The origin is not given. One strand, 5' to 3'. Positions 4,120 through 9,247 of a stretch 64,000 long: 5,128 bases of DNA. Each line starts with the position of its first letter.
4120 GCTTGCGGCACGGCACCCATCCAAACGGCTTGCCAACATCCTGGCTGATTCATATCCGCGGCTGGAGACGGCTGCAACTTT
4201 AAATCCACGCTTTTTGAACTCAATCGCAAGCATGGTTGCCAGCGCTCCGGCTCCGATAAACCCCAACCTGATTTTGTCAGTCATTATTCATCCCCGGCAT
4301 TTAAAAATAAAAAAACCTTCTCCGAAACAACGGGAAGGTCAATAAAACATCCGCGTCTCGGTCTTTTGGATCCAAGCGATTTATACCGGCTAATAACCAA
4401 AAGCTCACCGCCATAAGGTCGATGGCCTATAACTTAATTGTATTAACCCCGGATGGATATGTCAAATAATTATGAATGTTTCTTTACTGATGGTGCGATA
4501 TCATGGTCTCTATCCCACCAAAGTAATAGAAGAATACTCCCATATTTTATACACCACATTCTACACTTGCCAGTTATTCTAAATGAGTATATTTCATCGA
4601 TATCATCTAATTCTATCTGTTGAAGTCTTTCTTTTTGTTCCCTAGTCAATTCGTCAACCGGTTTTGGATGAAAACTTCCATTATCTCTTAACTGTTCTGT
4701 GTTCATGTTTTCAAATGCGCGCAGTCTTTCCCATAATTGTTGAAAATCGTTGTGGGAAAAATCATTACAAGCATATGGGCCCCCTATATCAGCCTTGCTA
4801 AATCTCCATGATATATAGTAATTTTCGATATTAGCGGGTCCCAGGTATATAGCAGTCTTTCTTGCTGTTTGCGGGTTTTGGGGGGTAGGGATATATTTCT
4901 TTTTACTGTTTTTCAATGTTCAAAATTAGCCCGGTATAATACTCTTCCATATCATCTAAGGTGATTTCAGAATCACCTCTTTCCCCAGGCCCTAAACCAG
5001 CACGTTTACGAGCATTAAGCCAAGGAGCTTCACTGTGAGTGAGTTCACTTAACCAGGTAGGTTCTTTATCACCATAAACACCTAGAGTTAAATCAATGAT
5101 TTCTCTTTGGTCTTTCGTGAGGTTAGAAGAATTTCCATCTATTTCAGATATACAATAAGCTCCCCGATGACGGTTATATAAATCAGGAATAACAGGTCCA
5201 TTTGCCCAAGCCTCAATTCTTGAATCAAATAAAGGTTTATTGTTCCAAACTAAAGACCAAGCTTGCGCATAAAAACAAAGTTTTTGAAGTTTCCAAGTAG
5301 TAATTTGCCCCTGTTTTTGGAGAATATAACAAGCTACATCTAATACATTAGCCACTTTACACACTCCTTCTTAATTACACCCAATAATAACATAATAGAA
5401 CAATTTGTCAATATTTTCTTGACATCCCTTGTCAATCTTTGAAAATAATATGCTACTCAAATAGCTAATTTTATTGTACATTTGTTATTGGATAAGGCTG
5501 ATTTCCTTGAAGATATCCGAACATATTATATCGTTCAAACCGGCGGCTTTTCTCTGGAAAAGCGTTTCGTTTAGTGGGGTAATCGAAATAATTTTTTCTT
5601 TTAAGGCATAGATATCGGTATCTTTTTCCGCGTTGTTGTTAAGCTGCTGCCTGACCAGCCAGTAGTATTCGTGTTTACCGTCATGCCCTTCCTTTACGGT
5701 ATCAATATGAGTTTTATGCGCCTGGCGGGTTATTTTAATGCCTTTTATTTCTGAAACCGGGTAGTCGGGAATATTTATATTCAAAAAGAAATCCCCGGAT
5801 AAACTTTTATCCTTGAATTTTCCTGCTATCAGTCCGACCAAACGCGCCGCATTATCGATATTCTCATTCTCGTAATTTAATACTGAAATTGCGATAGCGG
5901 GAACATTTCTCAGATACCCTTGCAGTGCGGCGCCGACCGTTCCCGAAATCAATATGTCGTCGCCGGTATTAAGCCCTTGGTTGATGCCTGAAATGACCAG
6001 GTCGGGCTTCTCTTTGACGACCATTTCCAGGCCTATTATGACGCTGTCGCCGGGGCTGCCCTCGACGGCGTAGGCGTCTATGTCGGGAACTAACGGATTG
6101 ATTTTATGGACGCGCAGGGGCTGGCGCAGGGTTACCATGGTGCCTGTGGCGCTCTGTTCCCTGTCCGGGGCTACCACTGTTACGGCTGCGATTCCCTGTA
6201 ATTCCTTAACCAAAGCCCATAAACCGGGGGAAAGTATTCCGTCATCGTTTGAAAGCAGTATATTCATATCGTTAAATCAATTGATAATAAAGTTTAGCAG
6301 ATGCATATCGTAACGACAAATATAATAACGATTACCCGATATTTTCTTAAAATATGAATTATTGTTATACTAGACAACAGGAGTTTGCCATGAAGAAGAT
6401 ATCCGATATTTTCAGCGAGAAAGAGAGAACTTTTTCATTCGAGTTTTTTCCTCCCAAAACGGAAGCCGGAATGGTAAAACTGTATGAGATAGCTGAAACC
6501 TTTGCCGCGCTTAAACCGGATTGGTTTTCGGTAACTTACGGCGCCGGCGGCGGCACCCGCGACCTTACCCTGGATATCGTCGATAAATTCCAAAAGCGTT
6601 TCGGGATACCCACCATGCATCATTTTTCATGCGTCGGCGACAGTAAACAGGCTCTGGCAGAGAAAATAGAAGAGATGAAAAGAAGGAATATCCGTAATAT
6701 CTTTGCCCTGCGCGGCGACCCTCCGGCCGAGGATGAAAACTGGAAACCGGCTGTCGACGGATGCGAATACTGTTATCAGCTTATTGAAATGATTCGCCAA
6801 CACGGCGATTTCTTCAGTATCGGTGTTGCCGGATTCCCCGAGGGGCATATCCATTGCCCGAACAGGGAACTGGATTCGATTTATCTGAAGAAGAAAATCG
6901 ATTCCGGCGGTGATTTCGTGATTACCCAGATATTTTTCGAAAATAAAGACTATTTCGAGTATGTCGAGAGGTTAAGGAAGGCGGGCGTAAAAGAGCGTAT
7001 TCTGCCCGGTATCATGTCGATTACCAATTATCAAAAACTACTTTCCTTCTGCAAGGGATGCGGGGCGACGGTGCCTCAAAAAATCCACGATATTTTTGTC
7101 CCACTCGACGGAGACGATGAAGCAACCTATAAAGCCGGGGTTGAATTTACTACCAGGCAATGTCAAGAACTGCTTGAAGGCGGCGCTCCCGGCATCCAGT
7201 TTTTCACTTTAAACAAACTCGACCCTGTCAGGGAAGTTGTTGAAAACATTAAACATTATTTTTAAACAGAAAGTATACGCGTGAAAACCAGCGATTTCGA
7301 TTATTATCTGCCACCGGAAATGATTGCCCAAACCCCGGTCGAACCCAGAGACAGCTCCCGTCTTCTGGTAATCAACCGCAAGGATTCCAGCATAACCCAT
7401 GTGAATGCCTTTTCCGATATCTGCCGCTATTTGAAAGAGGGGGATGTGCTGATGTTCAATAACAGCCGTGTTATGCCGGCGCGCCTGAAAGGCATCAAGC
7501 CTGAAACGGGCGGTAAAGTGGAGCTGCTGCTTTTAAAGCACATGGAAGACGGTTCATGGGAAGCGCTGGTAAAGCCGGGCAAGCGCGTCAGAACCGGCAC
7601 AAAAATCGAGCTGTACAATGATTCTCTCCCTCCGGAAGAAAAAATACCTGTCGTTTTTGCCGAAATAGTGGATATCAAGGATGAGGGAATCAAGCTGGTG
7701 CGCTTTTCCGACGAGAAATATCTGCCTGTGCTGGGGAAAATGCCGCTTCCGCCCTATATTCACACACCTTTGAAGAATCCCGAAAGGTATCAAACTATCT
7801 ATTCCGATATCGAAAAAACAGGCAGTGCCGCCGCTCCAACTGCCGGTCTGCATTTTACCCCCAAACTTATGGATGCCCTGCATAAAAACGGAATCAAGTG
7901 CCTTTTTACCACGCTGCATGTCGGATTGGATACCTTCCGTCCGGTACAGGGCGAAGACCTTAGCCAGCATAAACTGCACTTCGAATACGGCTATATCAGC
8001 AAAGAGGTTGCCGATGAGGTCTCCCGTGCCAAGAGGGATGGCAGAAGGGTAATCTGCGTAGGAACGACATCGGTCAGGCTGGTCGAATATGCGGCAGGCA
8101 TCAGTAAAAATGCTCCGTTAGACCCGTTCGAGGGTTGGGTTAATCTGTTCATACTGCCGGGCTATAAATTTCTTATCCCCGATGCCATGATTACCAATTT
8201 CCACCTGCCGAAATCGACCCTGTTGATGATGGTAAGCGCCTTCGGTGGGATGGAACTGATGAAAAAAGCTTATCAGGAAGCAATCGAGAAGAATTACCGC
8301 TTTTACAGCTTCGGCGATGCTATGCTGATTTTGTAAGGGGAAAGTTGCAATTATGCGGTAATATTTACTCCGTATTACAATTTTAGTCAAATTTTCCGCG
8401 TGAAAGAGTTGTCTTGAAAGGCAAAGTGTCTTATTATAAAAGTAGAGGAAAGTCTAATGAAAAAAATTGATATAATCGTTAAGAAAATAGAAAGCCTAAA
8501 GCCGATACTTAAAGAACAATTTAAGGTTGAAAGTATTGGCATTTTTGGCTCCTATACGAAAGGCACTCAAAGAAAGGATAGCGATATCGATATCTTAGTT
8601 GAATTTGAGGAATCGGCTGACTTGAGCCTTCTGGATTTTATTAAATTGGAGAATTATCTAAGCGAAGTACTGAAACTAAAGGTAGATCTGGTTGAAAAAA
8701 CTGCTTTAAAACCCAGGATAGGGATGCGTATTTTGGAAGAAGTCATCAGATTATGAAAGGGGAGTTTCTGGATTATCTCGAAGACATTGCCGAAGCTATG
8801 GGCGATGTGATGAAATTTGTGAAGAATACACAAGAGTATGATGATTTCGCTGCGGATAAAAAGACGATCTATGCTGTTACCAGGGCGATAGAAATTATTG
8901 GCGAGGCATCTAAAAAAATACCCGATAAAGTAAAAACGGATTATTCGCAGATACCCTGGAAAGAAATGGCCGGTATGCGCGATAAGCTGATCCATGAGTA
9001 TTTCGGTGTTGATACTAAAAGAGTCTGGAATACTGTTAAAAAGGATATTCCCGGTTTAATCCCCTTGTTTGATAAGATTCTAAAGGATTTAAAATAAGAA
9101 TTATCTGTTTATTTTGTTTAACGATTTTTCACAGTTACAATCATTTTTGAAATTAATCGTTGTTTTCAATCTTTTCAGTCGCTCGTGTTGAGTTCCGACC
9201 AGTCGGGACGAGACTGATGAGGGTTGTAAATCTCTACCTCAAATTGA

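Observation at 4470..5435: AT-rich Panacea (DUF4065) cassette with an unrecognisable 148-aa partner: candidate new toxin-antitoxin pair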

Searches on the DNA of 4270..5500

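Call 79: search_rna_families(source=window, start=4270, end=5500, threshold=evalue, max_evalue=1)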
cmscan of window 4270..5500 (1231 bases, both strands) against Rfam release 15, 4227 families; matches with E-value up to 1: 1.
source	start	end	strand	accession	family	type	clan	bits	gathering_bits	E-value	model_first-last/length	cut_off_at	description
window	4349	4427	-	RF01749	pan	Cis-reg;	-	34.7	36.2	0.00062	1-92/92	no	pan motif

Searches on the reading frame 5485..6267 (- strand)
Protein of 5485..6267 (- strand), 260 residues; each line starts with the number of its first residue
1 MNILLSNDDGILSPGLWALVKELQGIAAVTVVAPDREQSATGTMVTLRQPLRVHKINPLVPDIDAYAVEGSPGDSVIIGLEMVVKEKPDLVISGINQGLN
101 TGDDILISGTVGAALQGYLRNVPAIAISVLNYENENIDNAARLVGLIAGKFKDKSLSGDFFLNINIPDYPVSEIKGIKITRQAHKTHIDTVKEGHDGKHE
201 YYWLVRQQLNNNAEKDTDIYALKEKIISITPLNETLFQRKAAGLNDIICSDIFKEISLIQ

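Call 64: list_cluster_members(proteins=[window:5485-6267:-, window:2179-3012:-, window:7281-8336:+, window:3415-4284:-, window:6354-7265:+])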
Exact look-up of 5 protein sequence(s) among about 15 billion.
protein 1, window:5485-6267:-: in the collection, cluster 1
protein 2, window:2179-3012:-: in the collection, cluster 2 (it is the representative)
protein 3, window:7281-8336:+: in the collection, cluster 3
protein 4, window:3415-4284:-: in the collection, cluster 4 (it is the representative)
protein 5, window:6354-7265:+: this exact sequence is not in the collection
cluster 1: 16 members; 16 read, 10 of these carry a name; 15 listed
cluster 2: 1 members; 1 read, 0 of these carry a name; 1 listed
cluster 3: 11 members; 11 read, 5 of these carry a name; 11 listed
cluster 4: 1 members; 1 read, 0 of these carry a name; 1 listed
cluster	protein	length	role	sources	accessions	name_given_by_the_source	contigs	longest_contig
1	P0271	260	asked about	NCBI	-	-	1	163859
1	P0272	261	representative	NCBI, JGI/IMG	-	5'-nucleotidase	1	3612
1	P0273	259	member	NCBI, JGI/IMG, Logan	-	5'-nucleotidase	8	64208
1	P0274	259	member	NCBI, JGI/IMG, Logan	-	5'-nucleotidase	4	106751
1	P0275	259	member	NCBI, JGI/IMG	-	5'-nucleotidase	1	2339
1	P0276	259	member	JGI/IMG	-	5'-nucleotidase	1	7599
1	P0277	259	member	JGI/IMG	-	5'-nucleotidase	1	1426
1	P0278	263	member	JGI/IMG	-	5'-nucleotidase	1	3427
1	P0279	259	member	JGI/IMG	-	5'-nucleotidase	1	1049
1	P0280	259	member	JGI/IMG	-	5'-nucleotidase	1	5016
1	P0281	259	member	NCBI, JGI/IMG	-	5'-nucleotidase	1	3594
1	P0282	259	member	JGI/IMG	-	-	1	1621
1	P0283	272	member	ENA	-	-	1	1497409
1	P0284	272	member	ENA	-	-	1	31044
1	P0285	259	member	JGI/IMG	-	-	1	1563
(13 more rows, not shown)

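Call 65: find_encoding_contigs(protein=P0283, flank=5000, max_places=3)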
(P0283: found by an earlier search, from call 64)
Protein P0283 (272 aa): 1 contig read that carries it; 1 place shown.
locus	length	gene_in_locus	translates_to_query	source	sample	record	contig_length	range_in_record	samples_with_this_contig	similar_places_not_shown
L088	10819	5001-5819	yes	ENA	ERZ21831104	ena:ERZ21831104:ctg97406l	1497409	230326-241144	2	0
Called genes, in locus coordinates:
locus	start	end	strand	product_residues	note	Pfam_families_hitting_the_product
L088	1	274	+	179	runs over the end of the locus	PF11193:DUF2812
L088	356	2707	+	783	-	PF00488:MutS_V, PF20297:MSSS (weak), PF01713:Smr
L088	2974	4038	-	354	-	PF02547:Queuosine_synth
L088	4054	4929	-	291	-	PF02219:MTHFR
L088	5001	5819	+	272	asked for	PF01975:SurE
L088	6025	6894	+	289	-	PF03807:F420_oxidored, PF10727:Rossmann-like, PF10728:DUF2520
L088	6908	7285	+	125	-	PF02261:Asp_decarbox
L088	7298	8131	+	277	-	PF02548:Pantoate_transf, PF13714:PEP_mutase (faint)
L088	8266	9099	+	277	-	PF02569:Pantoate_ligase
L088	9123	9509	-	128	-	PF05534:HicB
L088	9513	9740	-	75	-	-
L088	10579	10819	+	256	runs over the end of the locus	PF00398:RrnaAD, PF08241:Methyltransf_11, PF08242:Methyltransf_12, PF13649:Methyltransf_25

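Call 66: find_encoding_contigs(protein=P0273, flank=5000, max_places=4)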
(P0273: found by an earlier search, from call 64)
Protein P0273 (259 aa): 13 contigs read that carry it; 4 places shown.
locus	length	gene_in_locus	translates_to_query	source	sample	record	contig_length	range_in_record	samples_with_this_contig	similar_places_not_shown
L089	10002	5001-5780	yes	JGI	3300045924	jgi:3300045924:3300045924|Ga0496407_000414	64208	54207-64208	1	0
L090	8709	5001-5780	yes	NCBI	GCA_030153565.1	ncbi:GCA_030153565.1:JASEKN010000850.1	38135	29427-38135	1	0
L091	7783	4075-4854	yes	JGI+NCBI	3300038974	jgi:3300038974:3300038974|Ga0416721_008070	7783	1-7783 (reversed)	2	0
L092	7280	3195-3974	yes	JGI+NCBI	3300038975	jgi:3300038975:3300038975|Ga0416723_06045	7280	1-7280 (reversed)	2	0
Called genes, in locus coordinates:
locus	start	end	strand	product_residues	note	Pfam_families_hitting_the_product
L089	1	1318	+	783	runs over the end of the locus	PF00488:MutS_V, PF20297:MSSS (weak), PF01713:Smr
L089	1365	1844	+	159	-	-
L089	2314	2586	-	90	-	-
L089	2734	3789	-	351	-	PF02547:Queuosine_synth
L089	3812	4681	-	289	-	PF02219:MTHFR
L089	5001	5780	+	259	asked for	PF01975:SurE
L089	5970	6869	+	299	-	PF03807:F420_oxidored, PF10727:Rossmann-like, PF10728:DUF2520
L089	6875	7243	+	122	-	PF02261:Asp_decarbox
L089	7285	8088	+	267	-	PF02548:Pantoate_transf, PF13714:PEP_mutase (weak)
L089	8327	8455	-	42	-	-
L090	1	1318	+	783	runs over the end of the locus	PF00488:MutS_V, PF20297:MSSS (weak), PF01713:Smr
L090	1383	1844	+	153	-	-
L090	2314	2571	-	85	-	-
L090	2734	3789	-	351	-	PF02547:Queuosine_synth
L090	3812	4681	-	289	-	PF02219:MTHFR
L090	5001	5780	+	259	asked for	PF01975:SurE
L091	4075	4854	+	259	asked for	PF01975:SurE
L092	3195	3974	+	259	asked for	PF01975:SurE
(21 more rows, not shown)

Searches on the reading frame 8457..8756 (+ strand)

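Call 93: search_protein_families(library=pfam, proteins=[window:8457-8756:+], max_evalue=0.001)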
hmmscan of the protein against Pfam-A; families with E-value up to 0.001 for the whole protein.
window:8457-8756:+ (99 aa): 3 families
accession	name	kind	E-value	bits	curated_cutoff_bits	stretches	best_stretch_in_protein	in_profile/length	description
PF01909.29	NTP_transf_2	-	5.6e-20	72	21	1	11-97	1-91/93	Nucleotidyltransferase domain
PF18765.7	Polbeta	-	2.2e-16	60.2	26.9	1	12-95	1-83/93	Polymerase beta, Nucleotidyltransferase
PF22600.2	MTPAP-like_central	-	1.8e-05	25.3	27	1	9-54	24-69/139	Poly(A) RNA polymerase, mitochondrial-like, central palm domain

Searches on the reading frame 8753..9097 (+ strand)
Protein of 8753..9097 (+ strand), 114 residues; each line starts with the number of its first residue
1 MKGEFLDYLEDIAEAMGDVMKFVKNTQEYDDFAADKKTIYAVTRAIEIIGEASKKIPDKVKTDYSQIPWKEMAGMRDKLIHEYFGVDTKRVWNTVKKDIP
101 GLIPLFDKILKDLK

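Call 93: search_protein_families(library=pfam, proteins=[window:8753-9097:+], max_evalue=0.001)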
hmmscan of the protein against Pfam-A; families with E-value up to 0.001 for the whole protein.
window:8753-9097:+ (114 aa): 1 family
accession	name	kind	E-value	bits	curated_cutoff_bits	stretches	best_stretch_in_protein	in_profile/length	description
PF01934.22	HepT-like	-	1.2e-28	99.7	23.5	1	12-108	1-119/120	Ribonuclease HepT-like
